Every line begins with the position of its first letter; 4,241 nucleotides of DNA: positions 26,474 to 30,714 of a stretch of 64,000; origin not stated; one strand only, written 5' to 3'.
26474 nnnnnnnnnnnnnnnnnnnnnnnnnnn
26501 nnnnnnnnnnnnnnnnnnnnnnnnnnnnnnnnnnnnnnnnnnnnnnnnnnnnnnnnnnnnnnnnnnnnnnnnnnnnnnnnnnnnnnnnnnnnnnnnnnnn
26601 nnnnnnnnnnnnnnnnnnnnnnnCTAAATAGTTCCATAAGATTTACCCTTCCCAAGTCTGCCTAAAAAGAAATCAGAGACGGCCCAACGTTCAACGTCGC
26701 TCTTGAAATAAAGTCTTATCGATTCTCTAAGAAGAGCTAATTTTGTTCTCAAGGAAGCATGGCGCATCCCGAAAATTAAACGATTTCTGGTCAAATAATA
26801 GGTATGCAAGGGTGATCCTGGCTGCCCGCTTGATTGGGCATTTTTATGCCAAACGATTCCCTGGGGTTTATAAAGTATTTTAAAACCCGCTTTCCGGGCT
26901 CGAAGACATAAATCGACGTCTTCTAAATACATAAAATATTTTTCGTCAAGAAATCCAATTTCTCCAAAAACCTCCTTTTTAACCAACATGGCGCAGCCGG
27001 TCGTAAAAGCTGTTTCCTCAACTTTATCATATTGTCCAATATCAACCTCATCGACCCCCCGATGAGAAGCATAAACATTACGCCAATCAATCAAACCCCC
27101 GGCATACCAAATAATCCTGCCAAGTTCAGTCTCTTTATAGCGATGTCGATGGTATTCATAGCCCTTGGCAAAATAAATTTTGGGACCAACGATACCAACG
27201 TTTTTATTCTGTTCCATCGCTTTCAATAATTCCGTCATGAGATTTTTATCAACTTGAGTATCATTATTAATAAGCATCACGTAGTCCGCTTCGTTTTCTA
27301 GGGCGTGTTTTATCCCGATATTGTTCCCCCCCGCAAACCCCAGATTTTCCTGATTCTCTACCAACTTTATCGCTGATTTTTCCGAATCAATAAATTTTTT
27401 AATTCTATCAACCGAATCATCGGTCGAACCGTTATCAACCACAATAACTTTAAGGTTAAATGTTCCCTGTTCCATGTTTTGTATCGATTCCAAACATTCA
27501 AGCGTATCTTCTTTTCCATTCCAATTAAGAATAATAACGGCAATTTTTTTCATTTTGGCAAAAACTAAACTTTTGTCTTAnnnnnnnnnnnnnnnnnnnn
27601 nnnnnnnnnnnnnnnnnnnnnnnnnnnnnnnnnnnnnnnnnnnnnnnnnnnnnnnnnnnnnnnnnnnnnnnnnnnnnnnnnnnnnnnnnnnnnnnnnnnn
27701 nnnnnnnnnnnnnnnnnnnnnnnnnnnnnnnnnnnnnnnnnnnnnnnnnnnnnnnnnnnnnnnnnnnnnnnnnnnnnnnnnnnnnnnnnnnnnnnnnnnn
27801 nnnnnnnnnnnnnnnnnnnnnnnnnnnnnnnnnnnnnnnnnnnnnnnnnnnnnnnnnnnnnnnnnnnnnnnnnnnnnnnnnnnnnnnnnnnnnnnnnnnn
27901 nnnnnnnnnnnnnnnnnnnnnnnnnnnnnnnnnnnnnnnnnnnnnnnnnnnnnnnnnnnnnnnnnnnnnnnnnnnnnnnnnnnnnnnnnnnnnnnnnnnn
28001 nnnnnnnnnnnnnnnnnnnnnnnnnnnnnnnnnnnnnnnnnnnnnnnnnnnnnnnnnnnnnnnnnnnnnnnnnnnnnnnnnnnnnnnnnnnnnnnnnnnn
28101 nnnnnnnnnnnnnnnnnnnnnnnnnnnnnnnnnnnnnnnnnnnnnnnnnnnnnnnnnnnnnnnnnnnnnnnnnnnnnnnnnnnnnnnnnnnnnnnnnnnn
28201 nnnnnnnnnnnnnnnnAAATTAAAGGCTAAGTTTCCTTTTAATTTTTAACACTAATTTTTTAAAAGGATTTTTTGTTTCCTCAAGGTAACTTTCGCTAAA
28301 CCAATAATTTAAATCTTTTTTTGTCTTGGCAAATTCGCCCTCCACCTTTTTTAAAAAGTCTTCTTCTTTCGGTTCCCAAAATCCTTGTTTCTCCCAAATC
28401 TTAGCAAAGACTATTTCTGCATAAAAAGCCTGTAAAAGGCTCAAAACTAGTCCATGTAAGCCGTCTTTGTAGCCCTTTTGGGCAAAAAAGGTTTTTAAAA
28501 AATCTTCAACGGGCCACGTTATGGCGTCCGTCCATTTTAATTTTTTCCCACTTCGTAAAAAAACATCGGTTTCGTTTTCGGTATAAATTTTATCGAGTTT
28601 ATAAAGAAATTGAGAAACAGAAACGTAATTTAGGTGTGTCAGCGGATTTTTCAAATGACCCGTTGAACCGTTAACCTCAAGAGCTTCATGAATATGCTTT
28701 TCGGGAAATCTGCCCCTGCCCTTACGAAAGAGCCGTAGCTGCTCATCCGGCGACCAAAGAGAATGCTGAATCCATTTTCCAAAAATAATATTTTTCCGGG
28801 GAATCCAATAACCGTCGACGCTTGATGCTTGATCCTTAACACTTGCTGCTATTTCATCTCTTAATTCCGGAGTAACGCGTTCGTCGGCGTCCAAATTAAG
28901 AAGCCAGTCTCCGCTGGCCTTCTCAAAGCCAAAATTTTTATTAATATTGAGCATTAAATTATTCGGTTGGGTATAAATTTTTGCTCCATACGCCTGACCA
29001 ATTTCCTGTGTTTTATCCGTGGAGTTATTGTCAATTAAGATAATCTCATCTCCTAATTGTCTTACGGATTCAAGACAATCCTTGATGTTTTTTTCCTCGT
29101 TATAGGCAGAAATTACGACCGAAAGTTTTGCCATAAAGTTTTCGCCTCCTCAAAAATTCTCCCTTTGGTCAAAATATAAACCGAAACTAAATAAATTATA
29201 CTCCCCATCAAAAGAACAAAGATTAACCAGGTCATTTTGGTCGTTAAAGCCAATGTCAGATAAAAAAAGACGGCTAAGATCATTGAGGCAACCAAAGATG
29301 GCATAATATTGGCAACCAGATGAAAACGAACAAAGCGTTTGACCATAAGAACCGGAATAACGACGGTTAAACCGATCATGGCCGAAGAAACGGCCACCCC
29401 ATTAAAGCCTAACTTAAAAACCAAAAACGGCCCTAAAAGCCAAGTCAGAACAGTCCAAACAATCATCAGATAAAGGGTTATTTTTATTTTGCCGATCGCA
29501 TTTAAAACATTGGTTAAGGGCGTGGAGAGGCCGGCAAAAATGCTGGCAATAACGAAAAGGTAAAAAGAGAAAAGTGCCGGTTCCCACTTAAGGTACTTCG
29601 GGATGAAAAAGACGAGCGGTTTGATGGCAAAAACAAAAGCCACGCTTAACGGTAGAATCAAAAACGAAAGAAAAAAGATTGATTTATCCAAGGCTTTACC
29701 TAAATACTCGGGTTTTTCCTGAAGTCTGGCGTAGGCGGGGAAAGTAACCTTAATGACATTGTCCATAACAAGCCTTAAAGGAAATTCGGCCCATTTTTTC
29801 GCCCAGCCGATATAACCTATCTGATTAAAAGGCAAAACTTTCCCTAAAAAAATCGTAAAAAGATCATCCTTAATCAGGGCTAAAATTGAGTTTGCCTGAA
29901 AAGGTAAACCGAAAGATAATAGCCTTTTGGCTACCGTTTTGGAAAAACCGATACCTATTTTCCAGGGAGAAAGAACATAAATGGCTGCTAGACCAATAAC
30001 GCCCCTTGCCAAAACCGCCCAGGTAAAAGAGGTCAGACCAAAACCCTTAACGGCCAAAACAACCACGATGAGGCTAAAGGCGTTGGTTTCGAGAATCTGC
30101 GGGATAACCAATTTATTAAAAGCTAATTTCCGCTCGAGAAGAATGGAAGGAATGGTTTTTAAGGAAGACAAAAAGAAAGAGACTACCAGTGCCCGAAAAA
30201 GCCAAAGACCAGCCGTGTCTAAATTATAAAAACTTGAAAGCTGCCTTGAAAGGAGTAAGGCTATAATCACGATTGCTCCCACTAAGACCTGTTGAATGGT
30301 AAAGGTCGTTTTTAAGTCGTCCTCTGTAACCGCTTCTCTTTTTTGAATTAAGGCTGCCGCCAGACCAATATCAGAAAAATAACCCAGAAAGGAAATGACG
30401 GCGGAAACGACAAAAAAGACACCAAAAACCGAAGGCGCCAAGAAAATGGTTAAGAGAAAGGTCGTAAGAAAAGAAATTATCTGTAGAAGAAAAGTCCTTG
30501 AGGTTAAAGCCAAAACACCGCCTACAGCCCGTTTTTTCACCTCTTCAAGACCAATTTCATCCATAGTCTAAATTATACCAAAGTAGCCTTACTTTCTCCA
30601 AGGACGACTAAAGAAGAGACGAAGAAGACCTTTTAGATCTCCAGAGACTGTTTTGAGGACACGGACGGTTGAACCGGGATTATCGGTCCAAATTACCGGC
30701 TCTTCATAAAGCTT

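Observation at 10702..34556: Three-member paralogous family of uncharacterised polytopic membrane proteins with HSGF / HD(G/D)E(H/Q) / PPRW / GYGYP N-terminal signature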

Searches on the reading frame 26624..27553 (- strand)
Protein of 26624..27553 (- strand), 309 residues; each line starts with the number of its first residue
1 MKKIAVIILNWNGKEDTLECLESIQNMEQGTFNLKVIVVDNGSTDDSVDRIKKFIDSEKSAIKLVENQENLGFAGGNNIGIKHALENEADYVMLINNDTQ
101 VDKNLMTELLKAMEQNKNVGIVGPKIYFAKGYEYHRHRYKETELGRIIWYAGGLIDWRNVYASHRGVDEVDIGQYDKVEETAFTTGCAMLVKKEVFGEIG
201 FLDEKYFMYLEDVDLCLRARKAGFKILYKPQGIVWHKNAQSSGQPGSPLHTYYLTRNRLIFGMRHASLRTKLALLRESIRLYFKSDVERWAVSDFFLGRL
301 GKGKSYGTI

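Call 11: search_protein_families(library=pfam, proteins=[window:26624-27553:-], max_evalue=0.001)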
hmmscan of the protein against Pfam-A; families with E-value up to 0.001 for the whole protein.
window:26624-27553:- (309 aa): 6 families
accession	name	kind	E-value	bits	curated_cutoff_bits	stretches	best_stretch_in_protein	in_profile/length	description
PF00535.33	Glycos_transf_2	-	2.8e-23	83.1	23.3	1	6-164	2-132/168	Glycosyl transferase family 2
PF13641.12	Glyco_tranf_2_3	-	3.3e-17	63.7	27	1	4-241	3-216/230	Glycosyltransferase like family 2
PF10111.15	Glyco_tranf_2_2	-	8.2e-10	39.1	27.3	1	28-235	21-215/276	Glycosyltransferase like family 2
PF13632.12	Glyco_trans_2_3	-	7.8e-08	32.8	27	1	91-239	1-126/198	Glycosyl transferase family group 2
PF13506.12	Glyco_transf_21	-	0.00088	19.2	21.7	0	86-127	28-68/174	Glycosyl transferase family 21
PF13712.12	Glyco_tranf_2_5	-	0.00091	19.4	27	0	48-238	16-191/210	Glycosyltransferase like family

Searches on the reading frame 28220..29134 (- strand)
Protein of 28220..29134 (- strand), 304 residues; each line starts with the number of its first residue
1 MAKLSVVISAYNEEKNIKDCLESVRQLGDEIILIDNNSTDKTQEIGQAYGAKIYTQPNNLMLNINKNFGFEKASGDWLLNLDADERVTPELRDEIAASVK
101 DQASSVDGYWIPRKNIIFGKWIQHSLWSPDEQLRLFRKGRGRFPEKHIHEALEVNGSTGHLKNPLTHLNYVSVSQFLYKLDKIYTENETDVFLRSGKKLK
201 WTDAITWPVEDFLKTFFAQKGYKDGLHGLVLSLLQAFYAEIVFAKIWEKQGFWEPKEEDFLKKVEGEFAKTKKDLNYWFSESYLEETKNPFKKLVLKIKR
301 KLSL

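Call 11: search_protein_families(library=pfam, proteins=[window:28220-29134:-], max_evalue=0.001)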
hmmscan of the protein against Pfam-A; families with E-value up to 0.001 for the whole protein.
window:28220-29134:- (304 aa): 3 families
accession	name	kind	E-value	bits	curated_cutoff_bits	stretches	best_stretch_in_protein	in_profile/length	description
PF00535.33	Glycos_transf_2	-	6.5e-28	98.2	23.3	1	5-143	1-144/168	Glycosyl transferase family 2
PF10111.15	Glyco_tranf_2_2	-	2.4e-05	24.4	27.3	1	5-92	1-99/276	Glycosyltransferase like family 2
PF13704.12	Glyco_tranf_2_4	-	0.0002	22.2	27.5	0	12-85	2-82/98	Glycosyl transferase family 2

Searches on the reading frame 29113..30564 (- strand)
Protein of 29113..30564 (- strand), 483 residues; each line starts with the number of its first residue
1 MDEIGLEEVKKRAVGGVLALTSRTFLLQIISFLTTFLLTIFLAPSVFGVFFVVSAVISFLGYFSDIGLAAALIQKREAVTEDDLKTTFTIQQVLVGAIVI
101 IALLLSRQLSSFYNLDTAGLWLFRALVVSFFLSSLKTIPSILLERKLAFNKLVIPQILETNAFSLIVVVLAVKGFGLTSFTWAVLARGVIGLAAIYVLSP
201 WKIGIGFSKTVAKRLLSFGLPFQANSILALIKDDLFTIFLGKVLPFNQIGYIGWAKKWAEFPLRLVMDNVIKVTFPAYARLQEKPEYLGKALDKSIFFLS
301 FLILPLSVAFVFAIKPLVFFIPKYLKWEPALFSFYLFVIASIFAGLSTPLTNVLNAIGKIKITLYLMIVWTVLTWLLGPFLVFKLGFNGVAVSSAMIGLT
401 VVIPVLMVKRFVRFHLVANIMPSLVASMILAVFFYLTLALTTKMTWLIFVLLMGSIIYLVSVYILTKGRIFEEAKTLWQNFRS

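Call 8: search_protein_families(library=pfam, proteins=[window:29113-30564:-], max_evalue=0.1)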
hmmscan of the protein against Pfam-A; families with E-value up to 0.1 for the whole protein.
window:29113-30564:- (483 aa): 2 families
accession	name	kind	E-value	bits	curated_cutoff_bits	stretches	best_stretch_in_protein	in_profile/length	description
PF13440.11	Polysacc_synt_3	-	1.1e-45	156.5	23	1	38-320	2-282/293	Polysaccharide biosynthesis protein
PF01943.22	Polysacc_synt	-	2.2e-15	57.3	28.2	1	16-282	4-274/274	Polysaccharide biosynthesis protein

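Call 9: search_protein_families(library=ncbifam, proteins=[window:29113-30564:-], max_evalue=0.1)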
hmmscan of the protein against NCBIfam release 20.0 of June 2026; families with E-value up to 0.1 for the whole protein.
window:29113-30564:- (483 aa): 3 families
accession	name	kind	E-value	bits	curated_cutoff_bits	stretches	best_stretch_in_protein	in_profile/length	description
NF007773.0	PRK10459.1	equivalog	3.5e-27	95.5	273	1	9-465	3-467/492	MOP flippase family protein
NF058658.1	Oglyco_Wzx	exception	3.6e-26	92.2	720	1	10-474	7-471/478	O-glycosylation flippase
NF047674.1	TeichurnBiosyTuaB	equivalog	1.7e-15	57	580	1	8-462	3-466/469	teichuronic acid biosynthesis protein TuaB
